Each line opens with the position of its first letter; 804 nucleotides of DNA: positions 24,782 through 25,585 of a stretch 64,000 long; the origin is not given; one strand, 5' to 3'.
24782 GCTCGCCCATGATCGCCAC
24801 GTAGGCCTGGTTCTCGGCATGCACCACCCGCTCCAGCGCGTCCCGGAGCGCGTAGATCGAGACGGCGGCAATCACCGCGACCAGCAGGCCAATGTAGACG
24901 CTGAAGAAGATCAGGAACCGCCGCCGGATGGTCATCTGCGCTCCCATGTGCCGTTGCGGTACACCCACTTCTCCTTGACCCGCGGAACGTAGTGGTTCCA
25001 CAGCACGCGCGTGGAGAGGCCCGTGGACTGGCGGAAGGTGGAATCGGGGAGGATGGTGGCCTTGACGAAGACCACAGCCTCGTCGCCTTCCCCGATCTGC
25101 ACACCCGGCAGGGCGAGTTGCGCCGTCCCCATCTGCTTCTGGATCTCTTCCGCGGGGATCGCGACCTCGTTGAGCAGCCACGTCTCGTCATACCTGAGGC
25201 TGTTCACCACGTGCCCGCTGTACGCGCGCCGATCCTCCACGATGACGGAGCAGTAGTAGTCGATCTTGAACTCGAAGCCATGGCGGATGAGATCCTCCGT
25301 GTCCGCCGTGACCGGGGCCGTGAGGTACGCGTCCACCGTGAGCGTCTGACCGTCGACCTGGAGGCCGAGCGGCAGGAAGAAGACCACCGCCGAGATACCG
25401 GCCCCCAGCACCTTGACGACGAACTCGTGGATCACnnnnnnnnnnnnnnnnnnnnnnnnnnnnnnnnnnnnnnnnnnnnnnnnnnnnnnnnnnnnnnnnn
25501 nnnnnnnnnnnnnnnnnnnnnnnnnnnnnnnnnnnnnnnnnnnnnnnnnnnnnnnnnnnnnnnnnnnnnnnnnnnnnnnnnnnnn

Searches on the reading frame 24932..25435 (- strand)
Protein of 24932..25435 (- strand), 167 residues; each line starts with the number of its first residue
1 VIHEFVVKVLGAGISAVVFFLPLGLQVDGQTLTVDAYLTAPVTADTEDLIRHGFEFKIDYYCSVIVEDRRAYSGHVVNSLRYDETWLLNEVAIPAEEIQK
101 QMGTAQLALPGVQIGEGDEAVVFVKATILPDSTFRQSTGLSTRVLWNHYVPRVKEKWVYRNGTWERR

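Call 35: find_related_loci(query=A2, collection=metagenome_contigs, flank=6000)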
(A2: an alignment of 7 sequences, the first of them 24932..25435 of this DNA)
Query A2 (167 aa) in metagenome_contigs; peptide patterns used: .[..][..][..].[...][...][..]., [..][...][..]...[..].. (x = any residue, [..] = any of these).
85 stretches matched a pattern; 1 encode a relative of the query (tblastn E <= 1e-3); 1 distinct loci.
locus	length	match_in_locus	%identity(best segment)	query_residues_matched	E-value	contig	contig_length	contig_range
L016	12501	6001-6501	64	1-167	2e-70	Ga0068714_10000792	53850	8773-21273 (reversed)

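Call 36: find_homologous_proteins(query=A2)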
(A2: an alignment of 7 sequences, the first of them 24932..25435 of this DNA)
Query A2 (7 sequences) (167 aa, profile of the alignment): 18 proteins with E <= 0.001 among 3106 candidates.
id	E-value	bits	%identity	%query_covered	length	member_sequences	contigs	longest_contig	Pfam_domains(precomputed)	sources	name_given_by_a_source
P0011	1.1e-88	313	49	100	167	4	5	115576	-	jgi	jgi:hypothetical protein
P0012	3.5e-87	308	47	100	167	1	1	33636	-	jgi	jgi:hypothetical protein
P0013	5.5e-86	304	50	100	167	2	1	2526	-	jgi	-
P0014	6.1e-86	304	47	100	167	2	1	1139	-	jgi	jgi:hypothetical protein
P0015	8.3e-86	304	65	100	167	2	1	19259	-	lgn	-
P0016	2.9e-85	302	51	100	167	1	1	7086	-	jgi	jgi:hypothetical protein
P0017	2.8e-84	299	100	100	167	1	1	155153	-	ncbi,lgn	-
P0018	5.7e-84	298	67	100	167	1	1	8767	-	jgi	jgi:hypothetical protein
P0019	5.8e-83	295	52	97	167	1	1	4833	-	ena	-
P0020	1.7e-78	280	79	100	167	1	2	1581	-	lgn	-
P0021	4.7e-75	269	71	100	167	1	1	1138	-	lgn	-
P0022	1.9e-74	267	78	96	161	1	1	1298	-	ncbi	-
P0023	1.6e-67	244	75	96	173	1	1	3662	-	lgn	-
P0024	1.1e-66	242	53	100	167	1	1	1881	-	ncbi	-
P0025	6.1e-50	187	39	98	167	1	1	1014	-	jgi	jgi:hypothetical protein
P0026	6.9e-50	187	40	96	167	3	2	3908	-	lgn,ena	-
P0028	7.2e-49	184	41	96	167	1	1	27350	-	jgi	jgi:hypothetical protein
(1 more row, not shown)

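Call 37: find_encoding_contigs(protein=P0011, flank=10000, max_places=5)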
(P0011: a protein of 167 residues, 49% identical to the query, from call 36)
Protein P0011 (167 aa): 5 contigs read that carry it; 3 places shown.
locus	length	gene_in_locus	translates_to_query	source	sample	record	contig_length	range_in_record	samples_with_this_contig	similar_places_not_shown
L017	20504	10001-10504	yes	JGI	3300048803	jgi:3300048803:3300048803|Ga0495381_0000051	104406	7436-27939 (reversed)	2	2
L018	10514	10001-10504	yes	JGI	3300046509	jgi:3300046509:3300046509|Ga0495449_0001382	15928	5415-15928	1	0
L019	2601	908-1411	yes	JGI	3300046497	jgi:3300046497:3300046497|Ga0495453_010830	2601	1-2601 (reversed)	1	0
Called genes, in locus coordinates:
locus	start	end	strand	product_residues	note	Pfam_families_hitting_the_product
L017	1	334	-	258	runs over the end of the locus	PF00005:ABC_tran, PF13304:AAA_21 (weak), PF02463:SMC_N (weak)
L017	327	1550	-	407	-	PF12704:MacB_PCD, PF02687:FtsX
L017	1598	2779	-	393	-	PF25917:BSH_RND (weak), PF25954:Beta-barrel_RND_2, PF25989:YknX_C, PF25975:CzcB_C (weak)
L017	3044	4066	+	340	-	PF04015:DUF362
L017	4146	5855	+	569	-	PF12801:Fer4_5, PF14697:Fer4_21 (faint), PF12797:Fer4_2 (faint), PF12837:Fer4_6 (faint), PF13183:Fer4_8 (faint), PF00037:Fer4 (weak), PF12838:Fer4_7, PF13187:Fer4_9 (weak), +1 more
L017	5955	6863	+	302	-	PF00989:PAS, PF08448:PAS_4, PF13188:PAS_8 (weak), PF13426:PAS_9, PF00990:GGDEF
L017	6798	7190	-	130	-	-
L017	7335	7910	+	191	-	-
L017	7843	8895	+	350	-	-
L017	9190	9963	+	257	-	-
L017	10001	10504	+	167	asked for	-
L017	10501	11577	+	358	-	-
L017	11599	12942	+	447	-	PF00072:Response_reg, PF00158:Sigma54_activat, PF14532:Sigma54_activ_2, PF07728:AAA_5 (weak), PF25601:AAA_lid_14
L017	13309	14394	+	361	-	PF03193:RsgA_GTPase, PF00009:GTP_EFTU (faint), PF01926:MMR_HSR1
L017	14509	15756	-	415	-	PF12704:MacB_PCD, PF02687:FtsX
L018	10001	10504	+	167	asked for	-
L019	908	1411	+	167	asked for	-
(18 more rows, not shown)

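Call 38: find_encoding_contigs(protein=P0028, flank=10000, max_places=2)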
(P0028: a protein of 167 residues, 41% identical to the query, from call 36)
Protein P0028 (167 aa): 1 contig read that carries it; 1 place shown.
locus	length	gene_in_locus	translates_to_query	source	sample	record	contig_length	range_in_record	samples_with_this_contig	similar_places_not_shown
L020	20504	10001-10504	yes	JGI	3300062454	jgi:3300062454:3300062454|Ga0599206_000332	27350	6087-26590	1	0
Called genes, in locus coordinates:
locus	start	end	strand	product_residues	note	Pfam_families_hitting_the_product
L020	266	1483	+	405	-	PF01244:Peptidase_M19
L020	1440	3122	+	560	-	-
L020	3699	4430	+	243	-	-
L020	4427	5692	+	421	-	PF03009:GDPD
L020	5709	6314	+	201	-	-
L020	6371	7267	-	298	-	PF00149:Metallophos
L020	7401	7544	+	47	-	-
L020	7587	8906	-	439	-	PF00150:Cellulase, PF18962:Por_Secre_tail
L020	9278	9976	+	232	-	-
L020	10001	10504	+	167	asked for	-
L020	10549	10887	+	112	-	-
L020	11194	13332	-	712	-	PF13860:FlgD_ig, PF18962:Por_Secre_tail (weak)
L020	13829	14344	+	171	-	-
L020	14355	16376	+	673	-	PF05448:AXE1 (weak), PF12715:Abhydrolase_7 (faint), PF22244:GCE_fung (faint)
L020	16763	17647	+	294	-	PF03279:Lip_A_acyltrans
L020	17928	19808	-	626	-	PF08439:Peptidase_M3_N, PF01432:Peptidase_M3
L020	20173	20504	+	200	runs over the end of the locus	-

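Call 39: find_encoding_contigs(protein=P0016, flank=7000, max_places=2)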
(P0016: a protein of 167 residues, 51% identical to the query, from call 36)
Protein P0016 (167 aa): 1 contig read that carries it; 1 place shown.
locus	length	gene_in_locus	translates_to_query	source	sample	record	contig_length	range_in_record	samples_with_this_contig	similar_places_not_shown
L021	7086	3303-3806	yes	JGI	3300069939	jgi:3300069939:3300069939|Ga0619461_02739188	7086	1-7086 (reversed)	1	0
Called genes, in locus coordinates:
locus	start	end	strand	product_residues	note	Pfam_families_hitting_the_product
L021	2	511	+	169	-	?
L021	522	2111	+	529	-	PF13229:Beta_helix (weak)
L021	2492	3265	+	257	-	-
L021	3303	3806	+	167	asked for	-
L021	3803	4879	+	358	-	-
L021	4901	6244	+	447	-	PF00072:Response_reg, PF00158:Sigma54_activat, PF14532:Sigma54_activ_2, PF07728:AAA_5 (weak), PF25601:AAA_lid_14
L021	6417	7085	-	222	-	?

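Call 58: predict_structure(alignment_id=A3)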
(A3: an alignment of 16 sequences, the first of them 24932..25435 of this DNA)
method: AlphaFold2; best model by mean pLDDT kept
length: 167 residues; sequences in the alignment: 16
mean_pLDDT: 83.4   pTM: 0.80
mean pLDDT of the five models: 83.4, 82.4, 82.3, 81.0, 80.7
residues with pLDDT >= 90: 96; 70-90: 36; 50-70: 20; < 50: 15
segments of 3 or more residues with pLDDT < 50: 1-14
pLDDT, mean of each block of 10 residues (from residue 1): 33 60 92 95 86 90 94 96 96 96 96 92 91 62 57 94 90
secondary structure, 60 per line:
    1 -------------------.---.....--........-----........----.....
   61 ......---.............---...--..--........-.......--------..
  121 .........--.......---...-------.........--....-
elements in order: E24-28 E31-38 H44-51 E56-66 E70-82 E86-88 H95-102 E104-110 E119-129 H132-138 E152-160 E163-166

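Call 69: search_protein_families(library=pfam, proteins=[window:24932-25435:-], max_evalue=1)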
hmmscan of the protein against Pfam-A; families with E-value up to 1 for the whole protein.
window:24932-25435:- (167 aa): 0 families

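Call 78: find_encoding_contigs(protein=P0026, flank=4000, max_places=2)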
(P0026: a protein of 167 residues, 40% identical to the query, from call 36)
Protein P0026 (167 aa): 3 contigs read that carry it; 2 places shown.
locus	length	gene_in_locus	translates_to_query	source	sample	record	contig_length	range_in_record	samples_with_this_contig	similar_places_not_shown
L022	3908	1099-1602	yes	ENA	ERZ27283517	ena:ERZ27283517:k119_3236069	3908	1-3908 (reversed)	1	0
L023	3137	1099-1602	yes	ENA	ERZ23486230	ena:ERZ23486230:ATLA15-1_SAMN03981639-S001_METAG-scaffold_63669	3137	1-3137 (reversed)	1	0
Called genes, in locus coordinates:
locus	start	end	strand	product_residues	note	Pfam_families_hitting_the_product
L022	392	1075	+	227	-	-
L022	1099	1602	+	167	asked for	-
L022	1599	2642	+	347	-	-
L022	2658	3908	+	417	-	?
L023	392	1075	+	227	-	-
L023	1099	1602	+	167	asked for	-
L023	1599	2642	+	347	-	-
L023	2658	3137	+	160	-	?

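Call 79: find_encoding_contigs(protein=P0023, flank=4000, max_places=2)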
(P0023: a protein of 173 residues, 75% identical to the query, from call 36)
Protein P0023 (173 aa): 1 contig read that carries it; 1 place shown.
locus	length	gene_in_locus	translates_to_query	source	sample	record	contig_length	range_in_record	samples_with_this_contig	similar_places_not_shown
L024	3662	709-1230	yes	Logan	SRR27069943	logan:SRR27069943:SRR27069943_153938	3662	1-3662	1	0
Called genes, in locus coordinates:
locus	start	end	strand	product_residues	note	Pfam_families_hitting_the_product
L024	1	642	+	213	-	?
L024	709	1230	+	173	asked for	-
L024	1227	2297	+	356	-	PF02518:HATPase_c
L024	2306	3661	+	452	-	?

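Call 81: search_protein_families(library=pfam, proteins=[L022:2658-3908:+, L022:1599-2642:+, L020:10549-10887:+], max_evalue=0.001)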
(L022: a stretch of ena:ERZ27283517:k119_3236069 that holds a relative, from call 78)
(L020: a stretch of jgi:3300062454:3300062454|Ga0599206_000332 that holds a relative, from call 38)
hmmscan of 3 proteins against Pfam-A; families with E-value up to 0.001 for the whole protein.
L022:2658-3908:+ (417 aa): 5 families
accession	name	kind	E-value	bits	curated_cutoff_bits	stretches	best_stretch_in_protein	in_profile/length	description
PF00158.32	Sigma54_activat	-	6e-62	208.7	20.2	1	135-299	1-165/168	Sigma-54 interaction domain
PF14532.12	Sigma54_activ_2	-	6.7e-22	78.6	25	1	136-306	1-138/138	Sigma-54 interaction domain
PF00072.30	Response_reg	-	3.5e-19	69.5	30.2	1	5-116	1-110/111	Response regulator receiver domain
PF25601.1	AAA_lid_14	-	5.3e-17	61.8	27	1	307-376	1-70/87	AAA+ ATPase lid domain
PF07728.20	AAA_5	-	0.00056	20.4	22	0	159-277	2-123/139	AAA domain (dynein-related subfamily)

L022:1599-2642:+ (347 aa): 1 family
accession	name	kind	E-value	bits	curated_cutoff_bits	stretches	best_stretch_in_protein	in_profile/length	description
PF00512.31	HisKA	-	8.2e-05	23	26.9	1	146-204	7-64/66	His Kinase A (phospho-acceptor) domain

L020:10549-10887:+ (112 aa): 0 families

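Call 93: search_protein_representatives(alignment_id=A3)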
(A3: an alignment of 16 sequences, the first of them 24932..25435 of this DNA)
Query: 16 sequences, 167 profile positions. Proteins with E-value up to 0.001 (for the whole library): 52; up to 1e-10: 37; up to 1e-30: 27. The best 52 are listed.
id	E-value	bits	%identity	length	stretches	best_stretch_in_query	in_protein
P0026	1.9e-73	261.8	-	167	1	2-166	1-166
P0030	8.0e-59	214.3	-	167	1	1-166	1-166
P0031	1.5e-53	197.1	-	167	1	1-166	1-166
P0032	3.9e-52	192.5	-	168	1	1-166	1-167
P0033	5.9e-51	188.7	-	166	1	2-165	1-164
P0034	6.1e-50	185.4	-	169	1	1-165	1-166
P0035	1.1e-47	178.0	-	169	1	1-165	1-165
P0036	6.9e-46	172.2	-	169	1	1-165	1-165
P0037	1.3e-44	168.1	-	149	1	21-163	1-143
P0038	2.0e-44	167.4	-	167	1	1-166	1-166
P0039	9.6e-44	165.2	-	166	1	2-166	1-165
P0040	1.8e-43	164.3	-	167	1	1-165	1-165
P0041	1.1e-42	161.8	-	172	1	1-162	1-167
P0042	1.2e-42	161.7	-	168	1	2-165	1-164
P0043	1.6e-42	161.2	-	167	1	1-165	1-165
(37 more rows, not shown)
